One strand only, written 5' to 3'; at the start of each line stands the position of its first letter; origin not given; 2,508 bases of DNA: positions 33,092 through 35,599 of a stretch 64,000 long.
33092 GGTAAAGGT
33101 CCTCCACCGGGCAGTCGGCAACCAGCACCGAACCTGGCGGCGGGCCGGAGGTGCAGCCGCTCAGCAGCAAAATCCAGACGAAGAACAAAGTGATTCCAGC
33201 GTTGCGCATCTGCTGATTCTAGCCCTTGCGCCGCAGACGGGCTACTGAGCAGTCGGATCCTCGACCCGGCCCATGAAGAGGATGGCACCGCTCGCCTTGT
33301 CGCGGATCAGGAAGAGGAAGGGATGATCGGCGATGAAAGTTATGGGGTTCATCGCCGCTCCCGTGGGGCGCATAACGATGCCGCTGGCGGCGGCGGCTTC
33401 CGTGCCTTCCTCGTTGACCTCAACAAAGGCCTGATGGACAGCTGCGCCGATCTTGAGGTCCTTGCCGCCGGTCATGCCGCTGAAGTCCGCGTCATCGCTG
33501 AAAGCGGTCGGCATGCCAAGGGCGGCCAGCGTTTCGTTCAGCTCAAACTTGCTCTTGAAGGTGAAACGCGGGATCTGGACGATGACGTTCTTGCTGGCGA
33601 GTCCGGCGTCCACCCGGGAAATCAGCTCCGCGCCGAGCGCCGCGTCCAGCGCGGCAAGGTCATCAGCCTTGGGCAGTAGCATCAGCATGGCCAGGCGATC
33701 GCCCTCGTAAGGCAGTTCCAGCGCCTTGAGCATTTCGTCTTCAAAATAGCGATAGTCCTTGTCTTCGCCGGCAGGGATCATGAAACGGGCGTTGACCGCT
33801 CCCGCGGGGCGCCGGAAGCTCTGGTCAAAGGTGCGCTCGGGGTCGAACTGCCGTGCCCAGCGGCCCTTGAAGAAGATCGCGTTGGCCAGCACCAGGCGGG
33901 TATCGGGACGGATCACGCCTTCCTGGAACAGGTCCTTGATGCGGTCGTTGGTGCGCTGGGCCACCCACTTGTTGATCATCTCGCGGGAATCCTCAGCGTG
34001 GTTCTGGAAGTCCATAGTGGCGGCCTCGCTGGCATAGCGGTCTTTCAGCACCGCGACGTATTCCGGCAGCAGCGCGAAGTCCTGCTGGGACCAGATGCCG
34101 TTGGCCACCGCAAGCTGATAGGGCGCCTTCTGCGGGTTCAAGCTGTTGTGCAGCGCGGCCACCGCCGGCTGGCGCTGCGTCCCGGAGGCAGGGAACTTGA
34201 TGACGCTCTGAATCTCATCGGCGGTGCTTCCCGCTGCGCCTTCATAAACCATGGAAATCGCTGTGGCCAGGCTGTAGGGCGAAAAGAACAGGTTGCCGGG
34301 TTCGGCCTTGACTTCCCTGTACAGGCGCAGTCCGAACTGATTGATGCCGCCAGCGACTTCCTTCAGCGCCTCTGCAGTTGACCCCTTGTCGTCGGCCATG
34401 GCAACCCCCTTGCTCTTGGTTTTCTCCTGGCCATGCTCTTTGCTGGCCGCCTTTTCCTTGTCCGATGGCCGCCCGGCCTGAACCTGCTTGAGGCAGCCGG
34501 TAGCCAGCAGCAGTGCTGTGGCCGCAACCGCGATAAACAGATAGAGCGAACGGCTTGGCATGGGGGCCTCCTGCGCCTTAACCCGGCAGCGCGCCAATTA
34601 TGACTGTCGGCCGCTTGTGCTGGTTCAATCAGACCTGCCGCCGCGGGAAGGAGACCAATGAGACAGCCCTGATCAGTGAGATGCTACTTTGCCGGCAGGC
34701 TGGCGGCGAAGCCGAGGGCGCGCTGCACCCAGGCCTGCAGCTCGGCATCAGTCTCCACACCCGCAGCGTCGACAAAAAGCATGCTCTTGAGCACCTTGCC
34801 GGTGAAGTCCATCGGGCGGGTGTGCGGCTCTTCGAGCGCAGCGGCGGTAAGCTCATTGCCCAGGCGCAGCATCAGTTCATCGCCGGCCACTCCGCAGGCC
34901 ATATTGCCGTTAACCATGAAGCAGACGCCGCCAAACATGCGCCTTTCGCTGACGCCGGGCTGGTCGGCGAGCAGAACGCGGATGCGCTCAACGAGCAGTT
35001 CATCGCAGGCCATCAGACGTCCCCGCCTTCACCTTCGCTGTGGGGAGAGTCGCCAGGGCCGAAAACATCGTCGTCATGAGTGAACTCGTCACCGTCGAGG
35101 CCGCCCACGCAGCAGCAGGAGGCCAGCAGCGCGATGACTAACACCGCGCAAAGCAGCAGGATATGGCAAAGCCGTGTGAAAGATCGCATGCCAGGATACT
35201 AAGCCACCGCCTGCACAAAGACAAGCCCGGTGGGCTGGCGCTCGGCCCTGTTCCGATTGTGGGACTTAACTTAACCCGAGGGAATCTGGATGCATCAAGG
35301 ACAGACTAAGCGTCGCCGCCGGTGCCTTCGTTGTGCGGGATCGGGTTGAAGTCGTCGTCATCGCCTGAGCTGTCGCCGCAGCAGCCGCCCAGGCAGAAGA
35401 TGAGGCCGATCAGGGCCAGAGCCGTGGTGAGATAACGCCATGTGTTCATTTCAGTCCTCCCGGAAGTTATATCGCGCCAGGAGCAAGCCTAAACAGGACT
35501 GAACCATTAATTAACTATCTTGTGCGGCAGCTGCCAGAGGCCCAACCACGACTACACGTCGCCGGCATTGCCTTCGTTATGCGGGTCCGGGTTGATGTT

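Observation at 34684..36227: Array of five tiny acidic lipopeptide genes with conserved C-terminus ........(A/V), translationally coupled to tfoX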

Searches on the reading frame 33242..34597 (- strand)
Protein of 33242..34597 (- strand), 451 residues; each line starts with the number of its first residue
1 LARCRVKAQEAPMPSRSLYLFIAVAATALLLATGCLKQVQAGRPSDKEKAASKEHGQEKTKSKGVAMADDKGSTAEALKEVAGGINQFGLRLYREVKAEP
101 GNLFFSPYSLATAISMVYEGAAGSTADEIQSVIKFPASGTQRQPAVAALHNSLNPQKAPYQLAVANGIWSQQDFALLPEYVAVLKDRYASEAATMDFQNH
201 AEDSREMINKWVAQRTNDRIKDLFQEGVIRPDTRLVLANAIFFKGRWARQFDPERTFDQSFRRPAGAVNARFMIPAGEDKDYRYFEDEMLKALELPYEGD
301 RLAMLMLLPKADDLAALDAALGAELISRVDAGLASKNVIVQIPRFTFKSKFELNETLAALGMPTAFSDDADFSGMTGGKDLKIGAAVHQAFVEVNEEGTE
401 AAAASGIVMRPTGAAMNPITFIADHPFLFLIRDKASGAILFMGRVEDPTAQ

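Call 4: search_protein_families(library=ncbifam, proteins=[window:33242-34597:-], max_evalue=1)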
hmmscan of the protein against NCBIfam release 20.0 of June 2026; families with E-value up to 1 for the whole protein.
window:33242-34597:- (451 aa): 0 families

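Call 5: search_protein_families(library=pfam, proteins=[window:33242-34597:-], max_evalue=1)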
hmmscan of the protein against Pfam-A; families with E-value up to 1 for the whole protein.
window:33242-34597:- (451 aa): 2 families
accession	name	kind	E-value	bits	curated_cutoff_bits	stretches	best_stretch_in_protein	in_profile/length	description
PF00079.25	Serpin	-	5.2e-110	368.6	27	1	85-448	3-370/370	Serpin (serine protease inhibitor)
PF00509.23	Hemagglutinin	-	0.4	9.5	31.8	0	55-88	350-383/550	Haemagglutinin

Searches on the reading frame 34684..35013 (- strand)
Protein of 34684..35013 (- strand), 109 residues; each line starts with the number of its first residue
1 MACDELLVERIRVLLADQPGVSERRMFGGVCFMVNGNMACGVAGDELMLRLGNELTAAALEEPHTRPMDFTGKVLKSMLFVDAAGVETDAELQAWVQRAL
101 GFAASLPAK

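Call 4: search_protein_families(library=ncbifam, proteins=[window:34684-35013:-], max_evalue=1)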
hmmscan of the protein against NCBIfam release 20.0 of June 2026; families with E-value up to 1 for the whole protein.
window:34684-35013:- (109 aa): 0 families

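Call 5: search_protein_families(library=pfam, proteins=[window:34684-35013:-], max_evalue=1)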
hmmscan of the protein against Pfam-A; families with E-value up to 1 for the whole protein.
window:34684-35013:- (109 aa): 1 family
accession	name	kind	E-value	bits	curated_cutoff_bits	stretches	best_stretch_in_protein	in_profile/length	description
PF04993.18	TfoX_N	-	2.6e-20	72.8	30.1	1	14-103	2-91/91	TfoX N-terminal domain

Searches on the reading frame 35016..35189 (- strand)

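Call 4: search_protein_families(library=ncbifam, proteins=[window:35016-35189:-], max_evalue=1)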
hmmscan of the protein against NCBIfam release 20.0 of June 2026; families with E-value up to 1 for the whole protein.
seq(58 aa): 0 families

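Call 5: search_protein_families(library=pfam, proteins=[window:35016-35189:-], max_evalue=1)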
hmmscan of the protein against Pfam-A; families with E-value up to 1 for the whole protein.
seq(58 aa): 1 family
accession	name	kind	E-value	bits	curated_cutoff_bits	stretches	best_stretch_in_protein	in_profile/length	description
PF01456.22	Mucin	-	0.058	13.8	34.7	1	12-28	6-23/143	Mucin-like glycoprotein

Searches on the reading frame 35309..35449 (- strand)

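Call 4: search_protein_families(library=ncbifam, proteins=[window:35309-35449:-], max_evalue=1)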
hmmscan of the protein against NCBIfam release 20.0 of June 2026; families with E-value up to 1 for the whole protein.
seq(47 aa): 0 families

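Call 5: search_protein_families(library=pfam, proteins=[window:35309-35449:-], max_evalue=1)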
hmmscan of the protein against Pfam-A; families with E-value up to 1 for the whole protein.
seq(47 aa): 1 family
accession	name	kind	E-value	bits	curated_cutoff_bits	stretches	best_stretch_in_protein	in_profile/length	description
PF01344.31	Kelch_1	-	0.27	11.2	20.1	1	5-27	2-23/46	Kelch motif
